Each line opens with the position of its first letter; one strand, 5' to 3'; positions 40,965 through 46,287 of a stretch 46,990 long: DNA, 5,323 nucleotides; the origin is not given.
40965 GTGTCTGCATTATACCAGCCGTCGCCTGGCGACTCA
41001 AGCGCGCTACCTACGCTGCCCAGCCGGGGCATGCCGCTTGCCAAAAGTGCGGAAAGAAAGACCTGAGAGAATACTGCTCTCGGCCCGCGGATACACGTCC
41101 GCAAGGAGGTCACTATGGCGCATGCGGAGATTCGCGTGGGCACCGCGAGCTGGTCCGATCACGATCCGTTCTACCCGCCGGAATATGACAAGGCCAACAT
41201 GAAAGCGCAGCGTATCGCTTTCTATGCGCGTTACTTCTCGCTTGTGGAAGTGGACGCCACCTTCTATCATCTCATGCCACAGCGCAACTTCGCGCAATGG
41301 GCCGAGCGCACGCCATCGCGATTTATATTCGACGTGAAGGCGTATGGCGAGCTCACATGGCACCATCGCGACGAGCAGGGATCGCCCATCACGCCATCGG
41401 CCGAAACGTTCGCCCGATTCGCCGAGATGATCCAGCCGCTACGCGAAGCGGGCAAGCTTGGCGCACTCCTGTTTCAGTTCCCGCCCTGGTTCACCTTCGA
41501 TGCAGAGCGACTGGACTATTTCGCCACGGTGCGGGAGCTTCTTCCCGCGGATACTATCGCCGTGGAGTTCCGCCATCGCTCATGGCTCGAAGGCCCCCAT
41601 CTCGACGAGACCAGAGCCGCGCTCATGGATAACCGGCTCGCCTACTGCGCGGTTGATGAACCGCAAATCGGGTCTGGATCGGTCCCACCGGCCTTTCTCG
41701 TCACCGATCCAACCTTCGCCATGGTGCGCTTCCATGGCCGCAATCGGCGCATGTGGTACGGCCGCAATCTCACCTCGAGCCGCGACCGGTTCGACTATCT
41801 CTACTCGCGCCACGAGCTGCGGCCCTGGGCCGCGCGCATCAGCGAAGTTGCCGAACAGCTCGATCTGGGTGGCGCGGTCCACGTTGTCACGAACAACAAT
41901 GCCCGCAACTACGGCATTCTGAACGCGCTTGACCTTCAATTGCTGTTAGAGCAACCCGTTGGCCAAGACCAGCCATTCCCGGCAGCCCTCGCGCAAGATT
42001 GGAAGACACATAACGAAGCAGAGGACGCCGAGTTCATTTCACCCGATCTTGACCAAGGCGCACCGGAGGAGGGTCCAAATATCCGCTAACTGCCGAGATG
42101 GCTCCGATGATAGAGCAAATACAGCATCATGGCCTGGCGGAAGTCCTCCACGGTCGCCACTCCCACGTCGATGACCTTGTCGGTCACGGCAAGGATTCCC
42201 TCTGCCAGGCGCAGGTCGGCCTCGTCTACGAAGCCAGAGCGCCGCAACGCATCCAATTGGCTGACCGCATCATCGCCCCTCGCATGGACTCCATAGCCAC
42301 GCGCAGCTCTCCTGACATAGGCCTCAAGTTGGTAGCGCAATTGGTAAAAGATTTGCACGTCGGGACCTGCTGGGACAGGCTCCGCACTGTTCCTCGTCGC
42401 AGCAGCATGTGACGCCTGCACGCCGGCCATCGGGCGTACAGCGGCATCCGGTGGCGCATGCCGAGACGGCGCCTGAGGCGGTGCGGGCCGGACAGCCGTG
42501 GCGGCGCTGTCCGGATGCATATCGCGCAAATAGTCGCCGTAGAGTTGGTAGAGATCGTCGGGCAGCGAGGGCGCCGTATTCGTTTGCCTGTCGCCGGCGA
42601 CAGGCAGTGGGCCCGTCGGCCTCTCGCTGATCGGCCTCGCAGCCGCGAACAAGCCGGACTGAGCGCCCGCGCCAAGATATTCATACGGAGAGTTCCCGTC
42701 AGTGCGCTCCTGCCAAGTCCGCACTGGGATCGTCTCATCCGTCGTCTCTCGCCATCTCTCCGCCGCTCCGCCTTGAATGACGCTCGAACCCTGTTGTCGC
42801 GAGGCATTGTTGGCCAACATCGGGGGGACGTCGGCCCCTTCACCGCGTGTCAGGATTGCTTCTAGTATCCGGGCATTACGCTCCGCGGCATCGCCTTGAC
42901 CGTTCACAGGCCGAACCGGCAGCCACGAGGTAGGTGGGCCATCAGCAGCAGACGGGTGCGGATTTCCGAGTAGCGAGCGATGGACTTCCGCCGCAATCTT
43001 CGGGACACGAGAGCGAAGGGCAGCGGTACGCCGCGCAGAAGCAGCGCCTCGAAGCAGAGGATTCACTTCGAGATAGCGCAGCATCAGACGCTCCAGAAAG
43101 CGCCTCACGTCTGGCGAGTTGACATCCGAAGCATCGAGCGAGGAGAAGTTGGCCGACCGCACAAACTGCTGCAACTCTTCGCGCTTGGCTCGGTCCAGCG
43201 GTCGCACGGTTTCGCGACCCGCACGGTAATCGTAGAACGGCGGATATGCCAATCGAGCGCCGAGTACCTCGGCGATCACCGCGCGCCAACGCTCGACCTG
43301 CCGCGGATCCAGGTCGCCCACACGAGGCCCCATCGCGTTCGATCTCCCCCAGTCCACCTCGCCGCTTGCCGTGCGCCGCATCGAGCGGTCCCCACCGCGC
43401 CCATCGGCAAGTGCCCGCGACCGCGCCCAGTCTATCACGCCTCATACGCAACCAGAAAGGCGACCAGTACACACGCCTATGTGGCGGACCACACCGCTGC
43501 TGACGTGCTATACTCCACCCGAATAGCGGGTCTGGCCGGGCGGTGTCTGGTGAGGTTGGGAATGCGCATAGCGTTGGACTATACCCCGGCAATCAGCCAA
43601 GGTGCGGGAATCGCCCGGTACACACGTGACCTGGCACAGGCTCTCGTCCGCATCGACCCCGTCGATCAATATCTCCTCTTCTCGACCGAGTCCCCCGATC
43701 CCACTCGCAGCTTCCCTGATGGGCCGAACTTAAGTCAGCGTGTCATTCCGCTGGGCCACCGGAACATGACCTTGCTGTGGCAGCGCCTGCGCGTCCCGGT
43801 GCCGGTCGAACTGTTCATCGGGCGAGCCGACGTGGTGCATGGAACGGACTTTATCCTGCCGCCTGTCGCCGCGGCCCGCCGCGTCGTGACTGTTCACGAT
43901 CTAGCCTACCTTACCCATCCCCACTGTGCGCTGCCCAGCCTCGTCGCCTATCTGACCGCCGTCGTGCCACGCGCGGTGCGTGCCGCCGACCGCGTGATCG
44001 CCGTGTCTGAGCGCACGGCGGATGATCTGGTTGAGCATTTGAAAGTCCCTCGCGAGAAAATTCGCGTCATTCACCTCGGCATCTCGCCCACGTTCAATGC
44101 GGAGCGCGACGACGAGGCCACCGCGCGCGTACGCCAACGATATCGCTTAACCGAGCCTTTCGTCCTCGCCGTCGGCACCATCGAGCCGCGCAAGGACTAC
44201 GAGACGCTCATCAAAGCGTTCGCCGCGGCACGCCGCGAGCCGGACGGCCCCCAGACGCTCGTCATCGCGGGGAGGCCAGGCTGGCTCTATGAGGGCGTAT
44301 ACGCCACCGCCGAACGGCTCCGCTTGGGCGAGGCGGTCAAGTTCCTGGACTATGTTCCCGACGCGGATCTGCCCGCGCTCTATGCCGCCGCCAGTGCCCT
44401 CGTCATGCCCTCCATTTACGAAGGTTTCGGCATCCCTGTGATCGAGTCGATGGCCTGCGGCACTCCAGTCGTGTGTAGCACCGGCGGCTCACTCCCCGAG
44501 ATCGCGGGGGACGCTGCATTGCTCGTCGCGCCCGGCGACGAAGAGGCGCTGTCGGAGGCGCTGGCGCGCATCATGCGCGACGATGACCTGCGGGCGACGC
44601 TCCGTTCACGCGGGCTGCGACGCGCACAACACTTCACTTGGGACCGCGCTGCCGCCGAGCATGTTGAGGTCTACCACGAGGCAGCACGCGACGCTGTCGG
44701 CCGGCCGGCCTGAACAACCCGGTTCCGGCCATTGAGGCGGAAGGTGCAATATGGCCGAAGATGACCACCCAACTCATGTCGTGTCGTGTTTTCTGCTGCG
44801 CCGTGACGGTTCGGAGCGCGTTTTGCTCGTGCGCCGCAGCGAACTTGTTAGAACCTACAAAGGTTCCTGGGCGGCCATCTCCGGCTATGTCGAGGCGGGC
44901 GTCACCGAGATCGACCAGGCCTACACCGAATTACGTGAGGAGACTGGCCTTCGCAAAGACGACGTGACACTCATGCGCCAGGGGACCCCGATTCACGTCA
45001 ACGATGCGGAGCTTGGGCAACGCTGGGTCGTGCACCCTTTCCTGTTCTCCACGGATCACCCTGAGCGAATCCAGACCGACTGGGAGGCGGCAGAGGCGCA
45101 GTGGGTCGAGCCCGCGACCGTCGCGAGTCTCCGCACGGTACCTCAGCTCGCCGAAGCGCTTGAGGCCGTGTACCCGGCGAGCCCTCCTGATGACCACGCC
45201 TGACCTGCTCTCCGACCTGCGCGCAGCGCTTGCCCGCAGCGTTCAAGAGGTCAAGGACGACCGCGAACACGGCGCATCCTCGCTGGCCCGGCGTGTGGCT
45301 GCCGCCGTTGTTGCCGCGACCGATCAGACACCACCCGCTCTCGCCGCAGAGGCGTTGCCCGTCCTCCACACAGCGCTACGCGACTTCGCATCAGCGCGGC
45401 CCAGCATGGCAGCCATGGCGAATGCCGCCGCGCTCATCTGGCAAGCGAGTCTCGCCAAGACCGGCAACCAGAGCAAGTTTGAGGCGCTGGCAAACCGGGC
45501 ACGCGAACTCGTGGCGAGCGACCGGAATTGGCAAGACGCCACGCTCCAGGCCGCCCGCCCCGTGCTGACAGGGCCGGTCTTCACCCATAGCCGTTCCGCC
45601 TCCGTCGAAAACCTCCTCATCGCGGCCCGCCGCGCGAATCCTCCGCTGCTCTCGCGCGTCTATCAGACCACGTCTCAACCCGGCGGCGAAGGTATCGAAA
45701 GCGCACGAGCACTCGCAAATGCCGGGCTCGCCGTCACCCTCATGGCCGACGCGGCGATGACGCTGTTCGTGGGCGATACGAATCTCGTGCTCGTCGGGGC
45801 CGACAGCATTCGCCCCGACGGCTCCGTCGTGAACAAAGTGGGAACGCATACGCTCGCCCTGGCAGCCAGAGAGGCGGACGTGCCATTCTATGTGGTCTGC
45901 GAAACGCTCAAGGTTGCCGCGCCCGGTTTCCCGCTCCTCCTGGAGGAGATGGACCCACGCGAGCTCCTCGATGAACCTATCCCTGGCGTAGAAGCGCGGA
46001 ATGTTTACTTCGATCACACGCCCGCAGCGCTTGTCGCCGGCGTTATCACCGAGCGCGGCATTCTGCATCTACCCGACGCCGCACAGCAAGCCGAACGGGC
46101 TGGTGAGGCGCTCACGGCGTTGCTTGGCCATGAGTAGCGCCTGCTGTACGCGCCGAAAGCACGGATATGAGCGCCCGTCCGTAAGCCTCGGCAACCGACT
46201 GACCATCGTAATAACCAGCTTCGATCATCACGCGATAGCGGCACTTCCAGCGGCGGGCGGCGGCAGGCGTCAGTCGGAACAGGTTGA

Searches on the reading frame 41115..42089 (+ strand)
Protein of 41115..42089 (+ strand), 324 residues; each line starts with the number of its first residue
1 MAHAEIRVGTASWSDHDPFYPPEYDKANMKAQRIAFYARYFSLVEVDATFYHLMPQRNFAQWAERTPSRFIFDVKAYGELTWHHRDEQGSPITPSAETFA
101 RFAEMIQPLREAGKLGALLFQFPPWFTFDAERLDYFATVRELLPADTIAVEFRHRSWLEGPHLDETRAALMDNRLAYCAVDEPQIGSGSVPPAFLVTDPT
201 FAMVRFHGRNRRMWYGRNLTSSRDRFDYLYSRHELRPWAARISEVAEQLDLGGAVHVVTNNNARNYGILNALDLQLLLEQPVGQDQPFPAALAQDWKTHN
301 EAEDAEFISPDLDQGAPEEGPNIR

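Call 22: search_protein_families(library=pfam, proteins=[window:41115-42089:+], max_evalue=0.001)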
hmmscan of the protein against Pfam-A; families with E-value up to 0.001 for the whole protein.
window:41115-42089:+ (324 aa): 1 family
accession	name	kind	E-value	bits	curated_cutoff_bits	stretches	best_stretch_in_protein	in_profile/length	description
PF01904.24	DUF72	-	6.7e-58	196.7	25.3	1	24-275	1-215/217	Protein of unknown function DUF72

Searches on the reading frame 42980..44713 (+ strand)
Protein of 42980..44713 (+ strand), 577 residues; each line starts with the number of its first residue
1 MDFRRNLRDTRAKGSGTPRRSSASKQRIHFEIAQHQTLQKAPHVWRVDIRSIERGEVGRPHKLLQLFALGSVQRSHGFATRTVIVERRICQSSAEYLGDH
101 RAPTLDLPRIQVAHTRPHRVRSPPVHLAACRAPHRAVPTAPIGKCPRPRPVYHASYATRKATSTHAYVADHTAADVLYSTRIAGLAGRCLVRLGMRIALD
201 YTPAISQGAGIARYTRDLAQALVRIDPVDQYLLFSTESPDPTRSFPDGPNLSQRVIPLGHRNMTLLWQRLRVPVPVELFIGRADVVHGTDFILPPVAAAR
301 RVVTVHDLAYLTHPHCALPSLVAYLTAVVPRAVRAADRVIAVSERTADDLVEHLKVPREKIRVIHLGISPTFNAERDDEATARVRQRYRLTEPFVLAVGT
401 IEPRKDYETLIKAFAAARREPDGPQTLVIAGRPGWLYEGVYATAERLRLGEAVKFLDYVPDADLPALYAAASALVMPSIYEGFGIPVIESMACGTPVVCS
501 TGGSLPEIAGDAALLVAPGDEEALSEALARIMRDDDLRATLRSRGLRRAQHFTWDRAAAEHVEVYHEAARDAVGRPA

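Call 22: search_protein_families(library=pfam, proteins=[window:42980-44713:+], max_evalue=0.001)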
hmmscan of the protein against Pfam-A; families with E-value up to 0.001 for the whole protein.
window:42980-44713:+ (577 aa): 5 families
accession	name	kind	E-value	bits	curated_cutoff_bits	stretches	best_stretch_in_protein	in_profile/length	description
PF00534.26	Glycos_transf_1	-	4e-37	127.8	26.4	1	385-545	8-169/172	Glycosyl transferases group 1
PF13692.12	Glyco_trans_1_4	-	1.1e-30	107.2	27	1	393-534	2-142/142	Glycosyl transferases group 1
PF13439.12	Glyco_transf_4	-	1.8e-19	70.8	28.5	1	210-370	3-168/170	Glycosyltransferase Family 4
PF20706.3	GT4-conflict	-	4.4e-16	59.3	26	1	331-559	142-383/385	Family 4 Glycosyltransferase in conflict systems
PF13524.12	Glyco_trans_1_2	-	5.5e-10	39.8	25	1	415-560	7-141/144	Glycosyl transferase-like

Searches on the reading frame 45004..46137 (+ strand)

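Call 22: search_protein_families(library=pfam, proteins=[window:45004-46137:+], max_evalue=0.001)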
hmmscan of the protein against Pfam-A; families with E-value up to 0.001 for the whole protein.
window:45004-46137:+ (377 aa): 1 family
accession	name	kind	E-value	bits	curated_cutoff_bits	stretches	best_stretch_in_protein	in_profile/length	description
PF01008.23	IF-2B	-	1.6e-42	146.1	22.4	1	88-354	2-278/280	Initiation factor 2 subunit family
